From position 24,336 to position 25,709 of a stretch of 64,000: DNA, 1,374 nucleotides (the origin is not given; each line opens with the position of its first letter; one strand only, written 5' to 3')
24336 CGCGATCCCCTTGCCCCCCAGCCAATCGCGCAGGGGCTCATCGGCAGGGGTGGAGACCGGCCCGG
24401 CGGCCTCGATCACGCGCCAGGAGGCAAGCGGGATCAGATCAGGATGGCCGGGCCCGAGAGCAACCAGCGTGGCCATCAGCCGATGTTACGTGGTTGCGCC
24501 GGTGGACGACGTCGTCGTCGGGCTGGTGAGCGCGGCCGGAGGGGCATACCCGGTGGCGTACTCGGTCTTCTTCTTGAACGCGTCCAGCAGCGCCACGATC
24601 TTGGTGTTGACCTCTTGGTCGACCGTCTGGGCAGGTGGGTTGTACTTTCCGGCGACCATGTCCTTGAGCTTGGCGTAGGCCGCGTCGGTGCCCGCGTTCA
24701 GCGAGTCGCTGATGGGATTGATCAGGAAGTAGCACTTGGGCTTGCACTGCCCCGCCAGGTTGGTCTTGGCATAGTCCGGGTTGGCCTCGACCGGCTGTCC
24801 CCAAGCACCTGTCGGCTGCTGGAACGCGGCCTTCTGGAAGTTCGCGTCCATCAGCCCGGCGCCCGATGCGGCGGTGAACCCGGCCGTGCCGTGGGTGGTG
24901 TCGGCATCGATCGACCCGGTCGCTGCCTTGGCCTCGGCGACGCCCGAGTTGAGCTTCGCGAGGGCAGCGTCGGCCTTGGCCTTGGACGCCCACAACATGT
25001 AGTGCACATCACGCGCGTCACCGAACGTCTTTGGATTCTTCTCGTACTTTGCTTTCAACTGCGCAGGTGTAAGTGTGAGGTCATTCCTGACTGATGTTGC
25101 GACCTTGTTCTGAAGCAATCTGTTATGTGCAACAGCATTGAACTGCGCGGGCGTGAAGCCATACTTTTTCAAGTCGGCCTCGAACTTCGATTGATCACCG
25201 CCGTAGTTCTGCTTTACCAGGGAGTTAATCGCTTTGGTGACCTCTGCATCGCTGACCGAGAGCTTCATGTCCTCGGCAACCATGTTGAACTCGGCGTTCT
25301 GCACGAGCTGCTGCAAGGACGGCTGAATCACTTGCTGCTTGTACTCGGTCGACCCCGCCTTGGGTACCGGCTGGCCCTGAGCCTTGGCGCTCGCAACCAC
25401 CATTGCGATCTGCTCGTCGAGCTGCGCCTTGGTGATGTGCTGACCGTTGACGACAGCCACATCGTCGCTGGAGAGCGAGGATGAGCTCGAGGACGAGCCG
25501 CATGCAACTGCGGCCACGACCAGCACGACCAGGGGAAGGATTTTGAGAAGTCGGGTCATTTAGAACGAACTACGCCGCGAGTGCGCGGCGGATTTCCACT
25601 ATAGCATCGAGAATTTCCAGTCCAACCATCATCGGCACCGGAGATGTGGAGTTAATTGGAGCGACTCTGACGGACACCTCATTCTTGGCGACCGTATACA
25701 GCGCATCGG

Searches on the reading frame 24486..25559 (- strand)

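Call 14: search_protein_families(library=pfam, proteins=[window:24486-25559:-], max_evalue=0.01)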
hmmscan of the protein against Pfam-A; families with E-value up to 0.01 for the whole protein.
window:24486-25559:- (357 aa): 5 families
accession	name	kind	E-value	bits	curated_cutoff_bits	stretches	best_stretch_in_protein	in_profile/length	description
PF13624.11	SurA_N_3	-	4e-19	69.4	27.2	1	10-153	18-161/162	SurA-like N-terminal domain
PF13623.11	SurA_N_2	-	4e-12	46.7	28.5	1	10-116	16-122/145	SurA-like N-terminal domain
PF09312.16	SurA_N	-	1.6e-08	35.2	30.8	1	34-143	5-107/118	SurA N-terminal domain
PF13145.12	Rotamase_2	-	8e-08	33.6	27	1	164-263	2-100/121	PPIC-type PPIASE domain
PF05698.19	Trigger_C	-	0.0078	16.7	22.7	0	91-146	100-154/162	Bacterial trigger factor protein (TF) C-terminus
